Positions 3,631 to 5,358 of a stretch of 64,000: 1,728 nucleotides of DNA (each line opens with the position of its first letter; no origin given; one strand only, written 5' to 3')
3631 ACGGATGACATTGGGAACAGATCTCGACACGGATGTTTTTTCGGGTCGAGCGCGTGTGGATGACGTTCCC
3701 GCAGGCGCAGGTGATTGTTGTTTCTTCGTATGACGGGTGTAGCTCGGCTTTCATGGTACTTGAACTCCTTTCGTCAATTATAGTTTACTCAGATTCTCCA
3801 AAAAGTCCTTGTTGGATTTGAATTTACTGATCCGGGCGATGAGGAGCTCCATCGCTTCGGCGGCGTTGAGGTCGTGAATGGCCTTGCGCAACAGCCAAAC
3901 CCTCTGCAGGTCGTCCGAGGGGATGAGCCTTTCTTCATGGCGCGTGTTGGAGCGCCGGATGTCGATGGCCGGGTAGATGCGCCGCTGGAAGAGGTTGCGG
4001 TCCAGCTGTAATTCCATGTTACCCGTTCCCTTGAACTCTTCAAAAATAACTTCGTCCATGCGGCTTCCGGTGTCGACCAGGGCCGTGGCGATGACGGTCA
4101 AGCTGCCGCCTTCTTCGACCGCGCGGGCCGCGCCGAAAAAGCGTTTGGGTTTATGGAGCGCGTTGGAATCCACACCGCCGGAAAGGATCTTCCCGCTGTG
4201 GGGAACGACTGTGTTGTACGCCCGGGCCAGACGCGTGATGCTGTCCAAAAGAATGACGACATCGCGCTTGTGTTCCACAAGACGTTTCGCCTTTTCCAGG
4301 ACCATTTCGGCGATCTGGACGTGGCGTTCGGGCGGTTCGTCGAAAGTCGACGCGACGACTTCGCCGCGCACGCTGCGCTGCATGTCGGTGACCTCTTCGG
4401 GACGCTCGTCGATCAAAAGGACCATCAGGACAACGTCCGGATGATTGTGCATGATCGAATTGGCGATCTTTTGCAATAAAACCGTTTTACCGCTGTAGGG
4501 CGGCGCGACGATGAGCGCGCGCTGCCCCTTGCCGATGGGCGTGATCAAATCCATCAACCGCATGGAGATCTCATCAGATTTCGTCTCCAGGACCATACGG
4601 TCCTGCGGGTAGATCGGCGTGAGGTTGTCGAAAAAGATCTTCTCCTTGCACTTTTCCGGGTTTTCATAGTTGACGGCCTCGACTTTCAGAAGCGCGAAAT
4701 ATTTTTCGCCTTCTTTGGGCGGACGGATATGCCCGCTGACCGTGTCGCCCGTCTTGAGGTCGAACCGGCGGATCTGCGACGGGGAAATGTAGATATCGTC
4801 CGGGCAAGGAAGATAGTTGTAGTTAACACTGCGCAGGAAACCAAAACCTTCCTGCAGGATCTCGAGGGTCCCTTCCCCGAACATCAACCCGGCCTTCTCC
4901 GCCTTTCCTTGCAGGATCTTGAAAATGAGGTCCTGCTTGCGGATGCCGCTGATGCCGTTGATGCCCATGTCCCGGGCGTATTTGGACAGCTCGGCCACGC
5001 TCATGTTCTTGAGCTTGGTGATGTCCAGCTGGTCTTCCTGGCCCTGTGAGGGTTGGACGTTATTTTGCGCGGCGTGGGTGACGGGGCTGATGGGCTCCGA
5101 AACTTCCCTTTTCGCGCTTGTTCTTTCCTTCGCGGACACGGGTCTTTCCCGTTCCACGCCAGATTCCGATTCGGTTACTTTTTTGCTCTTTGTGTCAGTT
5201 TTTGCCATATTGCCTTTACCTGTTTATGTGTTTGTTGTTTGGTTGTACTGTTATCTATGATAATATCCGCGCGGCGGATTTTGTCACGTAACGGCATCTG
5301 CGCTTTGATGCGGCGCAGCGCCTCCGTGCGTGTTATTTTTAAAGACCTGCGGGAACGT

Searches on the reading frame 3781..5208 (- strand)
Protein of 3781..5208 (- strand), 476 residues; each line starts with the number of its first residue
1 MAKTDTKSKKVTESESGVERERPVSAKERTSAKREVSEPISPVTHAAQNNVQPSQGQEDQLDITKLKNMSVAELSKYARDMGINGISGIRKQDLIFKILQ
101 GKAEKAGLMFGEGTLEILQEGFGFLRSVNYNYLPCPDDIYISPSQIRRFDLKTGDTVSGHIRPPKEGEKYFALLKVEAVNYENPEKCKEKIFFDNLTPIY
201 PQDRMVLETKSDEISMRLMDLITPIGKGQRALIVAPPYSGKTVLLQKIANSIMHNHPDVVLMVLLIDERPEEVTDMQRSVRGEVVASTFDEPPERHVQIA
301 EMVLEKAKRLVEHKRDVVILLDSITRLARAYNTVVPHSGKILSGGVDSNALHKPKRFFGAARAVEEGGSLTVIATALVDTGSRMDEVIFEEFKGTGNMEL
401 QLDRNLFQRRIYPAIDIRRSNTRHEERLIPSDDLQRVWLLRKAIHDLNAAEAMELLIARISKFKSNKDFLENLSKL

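Call 84: list_cluster_members(proteins=[window:3781-5208:-, window:7167-9698:-])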
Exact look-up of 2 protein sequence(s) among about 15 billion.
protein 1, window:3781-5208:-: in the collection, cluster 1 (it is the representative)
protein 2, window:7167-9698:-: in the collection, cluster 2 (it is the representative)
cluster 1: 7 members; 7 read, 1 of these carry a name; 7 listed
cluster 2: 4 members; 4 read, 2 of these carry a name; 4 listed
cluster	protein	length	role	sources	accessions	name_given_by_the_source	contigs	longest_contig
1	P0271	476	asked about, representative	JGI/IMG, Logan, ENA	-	-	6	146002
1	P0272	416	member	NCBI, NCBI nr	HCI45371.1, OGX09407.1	MAG TPA: transcription termination factor Rho [Candidatus Omnitrophica bacterium] | MAG: transcription termination factor Rho [Omnitrophica WOR_2 bacterium GWA2_53_43]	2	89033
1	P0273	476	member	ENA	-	-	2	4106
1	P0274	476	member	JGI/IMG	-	-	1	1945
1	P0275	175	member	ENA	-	-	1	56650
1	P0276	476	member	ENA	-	-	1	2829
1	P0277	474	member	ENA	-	-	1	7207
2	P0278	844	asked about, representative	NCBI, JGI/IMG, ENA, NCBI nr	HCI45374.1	MAG TPA: DNA polymerase I [Candidatus Omnitrophica bacterium] | DNA polymerase I [Candidatus Omnitrophota bacterium]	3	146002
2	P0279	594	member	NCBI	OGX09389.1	MAG: DNA polymerase I, partial [Omnitrophica WOR_2 bacterium GWA2_53_43]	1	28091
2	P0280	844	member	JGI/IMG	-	-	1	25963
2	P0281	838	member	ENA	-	-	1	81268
